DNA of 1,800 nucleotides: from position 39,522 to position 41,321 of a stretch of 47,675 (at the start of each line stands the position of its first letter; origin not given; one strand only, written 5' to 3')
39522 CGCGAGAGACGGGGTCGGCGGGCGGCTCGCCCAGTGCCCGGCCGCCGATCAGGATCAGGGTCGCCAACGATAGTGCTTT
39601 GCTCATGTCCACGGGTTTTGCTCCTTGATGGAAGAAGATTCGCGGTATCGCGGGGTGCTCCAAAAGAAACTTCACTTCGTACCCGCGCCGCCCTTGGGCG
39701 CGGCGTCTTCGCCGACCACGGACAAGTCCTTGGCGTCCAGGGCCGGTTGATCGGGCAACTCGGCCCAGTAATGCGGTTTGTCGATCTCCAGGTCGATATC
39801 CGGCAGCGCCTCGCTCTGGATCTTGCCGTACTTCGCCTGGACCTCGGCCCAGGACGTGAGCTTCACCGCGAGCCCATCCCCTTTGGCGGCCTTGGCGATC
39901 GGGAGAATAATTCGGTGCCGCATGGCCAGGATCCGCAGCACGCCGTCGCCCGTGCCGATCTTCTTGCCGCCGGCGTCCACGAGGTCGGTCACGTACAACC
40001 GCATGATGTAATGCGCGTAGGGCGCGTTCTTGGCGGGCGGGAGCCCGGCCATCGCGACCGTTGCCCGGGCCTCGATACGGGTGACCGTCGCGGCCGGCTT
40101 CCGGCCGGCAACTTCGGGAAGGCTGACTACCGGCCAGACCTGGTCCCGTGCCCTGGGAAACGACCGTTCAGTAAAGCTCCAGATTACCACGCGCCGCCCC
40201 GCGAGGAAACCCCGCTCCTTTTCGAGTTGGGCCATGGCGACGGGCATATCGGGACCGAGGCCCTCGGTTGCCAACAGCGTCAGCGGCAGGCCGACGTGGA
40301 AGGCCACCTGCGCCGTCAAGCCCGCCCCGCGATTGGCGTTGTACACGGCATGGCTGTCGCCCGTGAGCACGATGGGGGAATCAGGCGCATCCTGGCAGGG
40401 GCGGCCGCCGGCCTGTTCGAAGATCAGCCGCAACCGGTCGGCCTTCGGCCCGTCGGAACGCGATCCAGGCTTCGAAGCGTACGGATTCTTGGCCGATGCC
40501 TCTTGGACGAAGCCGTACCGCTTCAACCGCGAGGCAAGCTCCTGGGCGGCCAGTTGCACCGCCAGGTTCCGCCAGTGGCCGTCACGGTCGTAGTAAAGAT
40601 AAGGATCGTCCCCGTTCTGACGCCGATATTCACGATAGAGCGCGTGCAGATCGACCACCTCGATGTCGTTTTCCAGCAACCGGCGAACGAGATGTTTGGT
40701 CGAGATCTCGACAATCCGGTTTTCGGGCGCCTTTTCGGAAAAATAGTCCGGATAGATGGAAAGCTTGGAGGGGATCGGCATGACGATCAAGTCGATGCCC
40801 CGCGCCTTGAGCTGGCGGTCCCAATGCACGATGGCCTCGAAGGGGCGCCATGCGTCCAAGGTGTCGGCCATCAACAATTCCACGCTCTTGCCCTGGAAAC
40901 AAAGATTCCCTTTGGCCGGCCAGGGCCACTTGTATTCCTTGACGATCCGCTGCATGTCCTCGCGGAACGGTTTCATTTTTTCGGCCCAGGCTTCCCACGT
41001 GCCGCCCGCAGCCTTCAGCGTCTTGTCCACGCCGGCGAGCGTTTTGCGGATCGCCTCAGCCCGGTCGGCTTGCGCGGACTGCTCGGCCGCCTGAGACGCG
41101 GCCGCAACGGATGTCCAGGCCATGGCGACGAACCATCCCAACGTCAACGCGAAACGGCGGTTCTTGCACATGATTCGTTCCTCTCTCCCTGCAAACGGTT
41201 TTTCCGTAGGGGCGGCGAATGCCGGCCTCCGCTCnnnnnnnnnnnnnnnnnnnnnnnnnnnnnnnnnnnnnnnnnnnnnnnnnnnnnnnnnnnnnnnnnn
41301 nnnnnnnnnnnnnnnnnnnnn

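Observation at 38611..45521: Orphan O-acylation module: one MBOAT plus four AlgJ/AlgX-like paralogues, with no polysaccharide synthase nearby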

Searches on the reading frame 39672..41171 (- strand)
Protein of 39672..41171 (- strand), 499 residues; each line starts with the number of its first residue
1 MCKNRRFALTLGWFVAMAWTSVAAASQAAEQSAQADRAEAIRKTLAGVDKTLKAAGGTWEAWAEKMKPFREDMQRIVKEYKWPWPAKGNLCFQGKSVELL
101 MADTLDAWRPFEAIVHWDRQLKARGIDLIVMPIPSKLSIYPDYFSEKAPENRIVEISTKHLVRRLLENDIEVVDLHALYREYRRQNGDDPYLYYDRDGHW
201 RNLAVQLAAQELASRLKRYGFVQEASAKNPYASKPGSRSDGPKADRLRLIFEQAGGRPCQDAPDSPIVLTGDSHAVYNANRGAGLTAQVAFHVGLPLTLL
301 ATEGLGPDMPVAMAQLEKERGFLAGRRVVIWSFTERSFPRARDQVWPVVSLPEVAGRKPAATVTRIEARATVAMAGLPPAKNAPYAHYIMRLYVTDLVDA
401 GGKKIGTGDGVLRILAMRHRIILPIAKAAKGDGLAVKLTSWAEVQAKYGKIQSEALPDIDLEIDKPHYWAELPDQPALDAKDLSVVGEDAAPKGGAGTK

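Call 6: search_protein_families(library=pfam, proteins=[window:39672-41171:-], max_evalue=0.1)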
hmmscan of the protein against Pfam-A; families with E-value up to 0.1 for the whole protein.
window:39672-41171:- (499 aa): 1 family
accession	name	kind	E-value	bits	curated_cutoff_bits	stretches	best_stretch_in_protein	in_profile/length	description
PF16822.11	ALGX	-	1.3e-17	64.8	26.5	1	112-228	30-142/268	SGNH hydrolase-like domain, acetyltransferase AlgX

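Call 7: search_protein_families(library=ncbifam, proteins=[window:39672-41171:-], max_evalue=0.1)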
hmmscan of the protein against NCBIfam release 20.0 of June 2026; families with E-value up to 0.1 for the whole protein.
window:39672-41171:- (499 aa): 0 families

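Call 19: find_homologous_proteins(query=window:39672-41171:-, max_evalue=0.00001)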
Query window:39672-41171:- (499 aa): 31 proteins with E <= 0.00001 among 8000 candidates.
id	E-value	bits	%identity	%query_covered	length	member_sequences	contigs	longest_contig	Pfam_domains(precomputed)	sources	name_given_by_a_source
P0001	0.0e+0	1135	100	100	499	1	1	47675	PF16822.12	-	-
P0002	4.6e-160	552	74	65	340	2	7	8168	-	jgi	jgi:hypothetical protein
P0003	2.0e-135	470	51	87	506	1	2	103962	PF16822.12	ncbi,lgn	-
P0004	3.8e-131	456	48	87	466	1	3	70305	PF16822.12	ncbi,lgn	-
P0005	8.7e-127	442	49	88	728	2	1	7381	PF16822.12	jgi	jgi:hypothetical protein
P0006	7.6e-126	439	48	88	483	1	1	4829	PF16822.12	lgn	-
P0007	2.8e-119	417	44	96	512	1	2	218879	PF16822.12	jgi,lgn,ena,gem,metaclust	metaclust:\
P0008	3.9e-119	417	46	90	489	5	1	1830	PF16822.12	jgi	-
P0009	6.9e-118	413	44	95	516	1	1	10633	PF16822.12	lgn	-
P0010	1.8e-117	411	42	91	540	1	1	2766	PF16822.12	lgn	-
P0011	5.4e-116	406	41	97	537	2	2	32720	PF16822.12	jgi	jgi:hypothetical protein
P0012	2.7e-115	404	47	84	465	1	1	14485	PF16822.12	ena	-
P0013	4.4e-115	403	44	89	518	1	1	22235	PF16822.12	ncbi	-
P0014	5.8e-115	403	42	96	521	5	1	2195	PF16822.12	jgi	jgi:hypothetical protein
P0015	1.3e-113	398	44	66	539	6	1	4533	PF16822.12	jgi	jgi:hypothetical protein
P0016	4.4e-112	393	42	97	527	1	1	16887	PF16822.12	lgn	-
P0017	6.3e-111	390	45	86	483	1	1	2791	PF16822.12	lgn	-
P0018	5.6e-109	383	43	94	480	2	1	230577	PF16822.12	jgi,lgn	-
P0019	6.3e-99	350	40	98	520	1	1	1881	PF16822.12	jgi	jgi:hypothetical protein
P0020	1.9e-89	319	42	91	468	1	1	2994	PF16822.12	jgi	jgi:hypothetical protein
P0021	6.9e-83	297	51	61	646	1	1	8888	PF16822.12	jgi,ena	jgi:hypothetical protein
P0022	7.4e-78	280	44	63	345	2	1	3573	PF16822.12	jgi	jgi:alginate O-acetyltransferase complex protein AlgJ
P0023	8.5e-76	274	45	62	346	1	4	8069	PF16822.12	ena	-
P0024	1.9e-72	263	44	66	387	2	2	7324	PF16822.12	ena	-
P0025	1.6e-67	246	42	67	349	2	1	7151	PF16822.12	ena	-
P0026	5.2e-65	238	40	65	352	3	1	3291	PF16822.12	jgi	jgi:hypothetical protein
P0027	4.3e-53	199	47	41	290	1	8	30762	PF16822.12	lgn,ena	-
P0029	3.0e-21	94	29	71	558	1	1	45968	PF00515.35,PF16822.12,PF07719.24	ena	-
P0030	4.0e-20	90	30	65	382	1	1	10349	PF16822.12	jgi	jgi:hypothetical protein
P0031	1.2e-16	79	25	72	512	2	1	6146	PF16822.12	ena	-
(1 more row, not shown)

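Call 20: find_encoding_contigs(protein=P0003, flank=10000, max_places=2)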
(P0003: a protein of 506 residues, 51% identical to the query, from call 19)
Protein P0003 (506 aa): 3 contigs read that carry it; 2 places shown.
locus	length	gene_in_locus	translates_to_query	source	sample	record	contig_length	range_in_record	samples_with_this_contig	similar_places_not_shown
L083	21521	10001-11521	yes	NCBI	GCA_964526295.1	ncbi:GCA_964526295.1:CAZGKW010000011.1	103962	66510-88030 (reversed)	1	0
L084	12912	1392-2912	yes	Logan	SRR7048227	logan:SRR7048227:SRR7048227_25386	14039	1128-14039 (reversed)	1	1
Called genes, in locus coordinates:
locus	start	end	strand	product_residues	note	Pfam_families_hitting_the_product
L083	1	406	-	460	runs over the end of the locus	PF13649:Methyltransf_25 (faint)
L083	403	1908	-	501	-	PF06253:MTTB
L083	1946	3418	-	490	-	PF06253:MTTB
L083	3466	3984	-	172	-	PF22381:Staph_reg_Sar_Rot, PF01047:MarR, PF12802:MarR_2, PF13463:HTH_27 (faint), PF25213:HVO_A0261_N (faint)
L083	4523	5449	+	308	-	-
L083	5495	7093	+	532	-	-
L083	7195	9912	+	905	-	PF25788:Ig_Rha78A_N, PF08531:Bac_rhamnosid_N, PF05592:Bac_rhamnosid, PF17389:Bac_rhamnosid6H, PF17390:Bac_rhamnosid_C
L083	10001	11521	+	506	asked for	PF16822:ALGX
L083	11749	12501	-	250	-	PF00005:ABC_tran, PF13304:AAA_21 (faint)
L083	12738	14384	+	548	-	PF01011:PQQ (faint), PF13570:Beta-prop_ACSF4 (faint), PF13360:PQQ_2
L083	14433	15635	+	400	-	-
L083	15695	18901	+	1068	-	-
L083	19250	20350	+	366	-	PF01208:URO-D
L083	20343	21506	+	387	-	-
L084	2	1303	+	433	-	?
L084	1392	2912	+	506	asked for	PF16822:ALGX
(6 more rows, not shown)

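Call 21: find_encoding_contigs(protein=P0007, flank=10000, max_places=2)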
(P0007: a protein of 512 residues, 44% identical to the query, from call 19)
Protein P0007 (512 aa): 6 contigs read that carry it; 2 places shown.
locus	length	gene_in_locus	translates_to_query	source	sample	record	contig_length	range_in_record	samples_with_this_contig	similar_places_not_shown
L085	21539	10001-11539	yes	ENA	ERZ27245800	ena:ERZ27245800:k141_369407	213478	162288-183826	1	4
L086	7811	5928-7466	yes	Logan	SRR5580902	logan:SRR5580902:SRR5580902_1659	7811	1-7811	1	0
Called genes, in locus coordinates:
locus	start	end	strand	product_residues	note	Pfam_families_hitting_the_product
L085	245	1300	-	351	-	PF12849:PBP_like_2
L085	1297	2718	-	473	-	-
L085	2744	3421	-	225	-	-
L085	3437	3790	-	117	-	-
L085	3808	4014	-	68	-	-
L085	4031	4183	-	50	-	PF18919:DUF5670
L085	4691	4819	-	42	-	-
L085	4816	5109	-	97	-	-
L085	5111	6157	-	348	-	PF08279:HTH_11 (weak), PF13280:WYL, PF25583:WCX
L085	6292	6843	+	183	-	PF10722:YbjN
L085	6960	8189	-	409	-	PF01592:NifU_N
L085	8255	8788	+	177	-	PF00472:RF-1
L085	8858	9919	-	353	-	PF00850:Hist_deacetyl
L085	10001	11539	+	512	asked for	PF16822:ALGX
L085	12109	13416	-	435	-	PF01612:DNA_pol_A_exo1, PF00570:HRDC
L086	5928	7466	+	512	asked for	PF16822:ALGX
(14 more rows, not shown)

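Call 22: find_encoding_contigs(protein=P0018, flank=10000, max_places=2)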
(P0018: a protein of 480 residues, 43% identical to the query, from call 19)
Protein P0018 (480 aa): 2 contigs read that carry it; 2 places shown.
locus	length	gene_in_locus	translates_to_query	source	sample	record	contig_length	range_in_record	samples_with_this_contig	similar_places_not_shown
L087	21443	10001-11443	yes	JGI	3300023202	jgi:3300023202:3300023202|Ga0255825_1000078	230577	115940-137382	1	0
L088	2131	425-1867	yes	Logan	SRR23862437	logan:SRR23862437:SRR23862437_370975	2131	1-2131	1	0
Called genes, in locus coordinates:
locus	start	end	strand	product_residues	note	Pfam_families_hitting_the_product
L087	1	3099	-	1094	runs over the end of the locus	PF25160:LdpA_Fe-S-bd (faint), PF12797:Fer4_2 (weak), PF12837:Fer4_6 (faint), PF12838:Fer4_7 (weak), PF13183:Fer4_8 (faint), PF13187:Fer4_9 (weak), PF13237:Fer4_10 (faint), PF13247:Fer4_11 (weak)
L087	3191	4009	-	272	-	PF02085:Cytochrom_CIII (faint), PF14522:Cytochrome_C7 (faint), PF14537:Cytochrom_c3_2 (faint)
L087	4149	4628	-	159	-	-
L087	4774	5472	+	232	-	-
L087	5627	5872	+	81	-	-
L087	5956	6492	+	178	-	PF20221:DUF6580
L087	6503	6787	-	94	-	PF05721:PhyH (weak)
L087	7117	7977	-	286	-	PF05690:ThiG, PF01070:FMN_dh (faint)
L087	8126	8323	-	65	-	PF02597:ThiS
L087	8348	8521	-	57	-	-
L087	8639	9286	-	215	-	PF13384:HTH_23 (weak), PF13551:HTH_29 (weak), PF13518:HTH_28 (weak), PF13565:HTH_32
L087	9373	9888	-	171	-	PF00156:Pribosyltran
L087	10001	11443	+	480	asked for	PF16822:ALGX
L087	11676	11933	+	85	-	-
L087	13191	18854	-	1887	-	-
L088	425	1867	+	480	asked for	PF16822:ALGX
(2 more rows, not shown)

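Call 40: find_encoding_contigs(protein=P0002, flank=10000, max_places=4)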
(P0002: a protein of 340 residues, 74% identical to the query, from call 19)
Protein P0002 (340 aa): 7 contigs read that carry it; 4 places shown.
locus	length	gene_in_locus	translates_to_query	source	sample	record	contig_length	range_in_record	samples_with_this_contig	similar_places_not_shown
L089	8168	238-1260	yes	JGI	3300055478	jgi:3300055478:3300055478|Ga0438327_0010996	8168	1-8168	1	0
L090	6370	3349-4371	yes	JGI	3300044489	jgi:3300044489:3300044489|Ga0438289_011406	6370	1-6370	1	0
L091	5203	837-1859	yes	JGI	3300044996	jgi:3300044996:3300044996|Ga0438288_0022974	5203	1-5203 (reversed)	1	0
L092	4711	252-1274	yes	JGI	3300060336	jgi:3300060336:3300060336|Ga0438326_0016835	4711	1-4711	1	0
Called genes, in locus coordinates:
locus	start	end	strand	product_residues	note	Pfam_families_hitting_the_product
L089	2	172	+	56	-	?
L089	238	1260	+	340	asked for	-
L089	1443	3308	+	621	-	-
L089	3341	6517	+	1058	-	-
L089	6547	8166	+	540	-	?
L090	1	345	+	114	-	?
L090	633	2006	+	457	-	PF16822:ALGX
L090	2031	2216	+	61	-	-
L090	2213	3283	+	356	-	PF16822:ALGX, PF19040:SGNH (faint)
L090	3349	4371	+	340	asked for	-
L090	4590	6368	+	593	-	?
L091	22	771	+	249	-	PF16822:ALGX, PF19040:SGNH (faint)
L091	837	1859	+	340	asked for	-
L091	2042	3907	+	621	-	-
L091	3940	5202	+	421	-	?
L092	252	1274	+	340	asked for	-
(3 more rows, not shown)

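Call 41: find_encoding_contigs(protein=P0004, flank=10000, max_places=2)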
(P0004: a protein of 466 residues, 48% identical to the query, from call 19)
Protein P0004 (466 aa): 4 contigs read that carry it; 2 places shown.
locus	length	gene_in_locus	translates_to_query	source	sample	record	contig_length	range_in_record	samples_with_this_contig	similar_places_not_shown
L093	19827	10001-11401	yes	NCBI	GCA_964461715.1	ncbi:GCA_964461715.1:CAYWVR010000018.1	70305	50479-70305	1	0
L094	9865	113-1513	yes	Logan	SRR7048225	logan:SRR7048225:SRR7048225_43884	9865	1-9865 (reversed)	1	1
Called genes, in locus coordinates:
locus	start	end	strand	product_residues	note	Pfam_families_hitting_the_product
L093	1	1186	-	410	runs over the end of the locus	PF13353:Fer4_12 (faint), PF04055:Radical_SAM, PF13186:SPASM (weak)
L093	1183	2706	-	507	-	PF00590:TP_methylase, PF02602:HEM4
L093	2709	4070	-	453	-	PF05201:GlutR_N, PF01488:Shikimate_DH, PF13241:NAD_binding_7 (weak), PF01488:Shikimate_DH, PF00745:GlutR_dimer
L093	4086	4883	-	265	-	PF01578:Cytochrom_C_asm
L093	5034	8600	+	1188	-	PF18582:HZS_alpha, PF03781:FGE-sulfatase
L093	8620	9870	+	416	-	PF01408:GFO_IDH_MocA, PF19051:GFO_IDH_MocA_C2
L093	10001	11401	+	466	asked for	PF16822:ALGX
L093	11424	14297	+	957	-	-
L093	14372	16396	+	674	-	PF02449:Glyco_hydro_42, PF08532:Glyco_hydro_42M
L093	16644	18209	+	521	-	PF12849:PBP_like_2 (faint), PF12974:Phosphonate-bd (weak), PF13531:SBP_bac_11, PF01547:SBP_bac_1, PF12727:PBP_like (faint), PF13531:SBP_bac_11, PF01547:SBP_bac_1, PF12974:Phosphonate-bd (weak), +2 more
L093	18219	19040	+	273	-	PF00528:BPD_transp_1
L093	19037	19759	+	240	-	PF02463:SMC_N (faint), PF00005:ABC_tran, PF13304:AAA_21 (faint)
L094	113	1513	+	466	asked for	PF16822:ALGX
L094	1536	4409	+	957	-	-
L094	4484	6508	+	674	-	PF02449:Glyco_hydro_42, PF08532:Glyco_hydro_42M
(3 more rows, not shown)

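Call 50: predict_structure(alignment_id=A3)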
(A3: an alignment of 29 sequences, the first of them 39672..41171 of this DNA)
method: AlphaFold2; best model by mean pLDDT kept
length: 499 residues; sequences in the alignment: 29
mean_pLDDT: 91.8   pTM: 0.78
mean pLDDT of the five models: 91.8, 90.4, 89.7, 89.1, 88.9
residues with pLDDT >= 90: 406; 70-90: 61; 50-70: 23; < 50: 9
segments of 3 or more residues with pLDDT < 50: 493-499
pLDDT, mean of each block of 10 residues (from residue 1): 55 70 75 90 98 97 98 98 95 97 96 94 92 98 98 97 97 98 96 95 98 97 96 96 95 94 97 95 97 98 93 95 96 96 90 73 95 96 93 98 96 97 97 98 91 84 89 94 75 42
secondary structure, 60 per line:
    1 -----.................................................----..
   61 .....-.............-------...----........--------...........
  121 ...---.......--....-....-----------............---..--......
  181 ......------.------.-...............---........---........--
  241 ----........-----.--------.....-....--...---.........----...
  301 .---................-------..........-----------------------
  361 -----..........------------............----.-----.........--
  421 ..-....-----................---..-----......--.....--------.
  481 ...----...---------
elements in order: H6-54 H59-65 H67-79 H94-101 H110-123 E127-133 H136-139 H141-144 H156-167 H175-186 H202-216 H220-227 E231-238 E245-252 E267-271 H273-276 H285-293 E298-301 H305-320 E328-334 E366-375 E388-399 E410-418 H424-427 E433-440 H441-448 H459-464 E467-471 H480-483

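Call 53: fold_search(model_id=the predicted structure, library=pdb)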
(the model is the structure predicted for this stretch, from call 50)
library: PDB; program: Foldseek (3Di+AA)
matches with E <= 10: 723; with E <= 0.001: 7
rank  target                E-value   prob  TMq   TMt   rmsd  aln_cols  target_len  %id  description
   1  4o8v_A                4.0e-12  1.00  0.39  0.66   5.3       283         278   19  O-Acetyltransferase Domain of Pseudomonas putida AlgJ (released 2014-10-01)
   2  4o8v_B                7.1e-12  1.00  0.39  0.67   4.9       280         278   18  O-Acetyltransferase Domain of Pseudomonas putida AlgJ (released 2014-10-01)
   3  4knc_A                1.7e-10  1.00  0.36  0.42  14.3       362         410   16  Structural and functional characterization of Pseudomonas aeruginosa AlgX (released 2013-06-26)
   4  7ula_A                1.9e-10  1.00  0.38  0.43  14.6       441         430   13  Structure of the Pseudomonas putida AlgKX modification and secretion complex (released 2022-12-14)
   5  4knc_B                2.2e-10  1.00  0.35  0.41  15.4       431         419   16  Structural and functional characterization of Pseudomonas aeruginosa AlgX (released 2013-06-26)
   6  5v8d_B                2.4e-06  1.00  0.31  0.48   6.0       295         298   10  Structure of Bacillus cereus PatB1 with sulfonyl adduct (released 2017-10-18)
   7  5v8d_A                9.0e-06  1.00  0.31  0.49   5.9       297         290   11  Structure of Bacillus cereus PatB1 with sulfonyl adduct (released 2017-10-18)
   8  1nne_B                2.6e-02  0.08  0.10  0.07  31.0       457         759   12  Crystal Structure of the MutS-ADPBeF3-DNA complex (released 2003-05-20)
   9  1qq9                  2.9e-02  0.21  0.09  0.14  13.3       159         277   11  STREPTOMYCES GRISEUS AMINOPEPTIDASE COMPLEXED WITH METHIONINE (released 2000-05-03)
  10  1tkf                  2.9e-02  0.20  0.09  0.14  13.3       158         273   11  Streptomyces griseus aminopeptidase complexed with D-tryptophan (released 2005-06-14)
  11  1tf8                  3.3e-02  0.20  0.09  0.14  13.2       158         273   11  Streptomyces griseus aminopeptidase complexed with L-tryptophan (released 2005-05-31)
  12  1cp7                  4.6e-02  0.16  0.09  0.14  13.1       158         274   11  AMINOPEPTIDASE FROM STREPTOMYCES GRISEUS (released 2000-05-03)
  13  1tf9                  5.2e-02  0.08  0.10  0.16  17.0       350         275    8  Streptomyces griseus aminopeptidase complexed with P-Iodo-L-Phenylalanine (released 2005-05-31)
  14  1xjo                  5.5e-02  0.20  0.09  0.15  12.9       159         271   11  STRUCTURE OF AMINOPEPTIDASE (released 1997-04-01)
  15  7d18                  6.9e-02  0.21  0.10  0.15  14.7       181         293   12  Crystal structure of Acidobacteriales bacterium glutaminyl cyclase (released 2021-04-14)
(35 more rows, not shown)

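Call 55: find_related_loci(query=window:39672-41171:-, collection=metagenome_contigs, flank=10000)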
Query window:39672-41171:- (499 aa) in metagenome_contigs; peptide patterns used: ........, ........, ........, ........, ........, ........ (x = any residue, [..] = any of these).
48 stretches matched a pattern; 1 encode a relative of the query (tblastn E <= 1e-3); 1 distinct loci.
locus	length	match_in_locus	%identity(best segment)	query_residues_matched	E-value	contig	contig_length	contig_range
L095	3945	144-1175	73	160-495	1e-170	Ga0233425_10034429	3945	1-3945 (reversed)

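Call 56: find_encoding_contigs(protein=P0011, flank=8000, max_places=1)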
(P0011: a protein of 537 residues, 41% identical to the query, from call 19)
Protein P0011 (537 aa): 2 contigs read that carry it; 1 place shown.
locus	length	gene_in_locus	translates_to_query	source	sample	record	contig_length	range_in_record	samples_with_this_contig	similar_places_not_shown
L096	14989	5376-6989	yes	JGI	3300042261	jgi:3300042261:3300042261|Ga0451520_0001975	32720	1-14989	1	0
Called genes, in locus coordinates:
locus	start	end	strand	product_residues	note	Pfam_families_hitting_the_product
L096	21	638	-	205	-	-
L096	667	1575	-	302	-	PF00146:NADHdh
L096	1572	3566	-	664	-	PF00361:Proton_antipo_M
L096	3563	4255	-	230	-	PF12728:HTH_17, PF00359:PTS_EIIA_2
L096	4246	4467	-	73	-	-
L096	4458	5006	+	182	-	-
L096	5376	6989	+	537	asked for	PF16822:ALGX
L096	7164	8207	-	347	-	PF01784:DUF34_NIF3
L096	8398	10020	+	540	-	PF02690:Na_Pi_cotrans, PF01895:PhoU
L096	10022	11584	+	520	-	PF02310:B12-binding, PF04055:Radical_SAM, PF13311:DUF4080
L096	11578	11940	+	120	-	PF01909:NTP_transf_2, PF18765:Polbeta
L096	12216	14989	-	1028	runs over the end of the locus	PF07676:PD40 (faint), PF18582:HZS_alpha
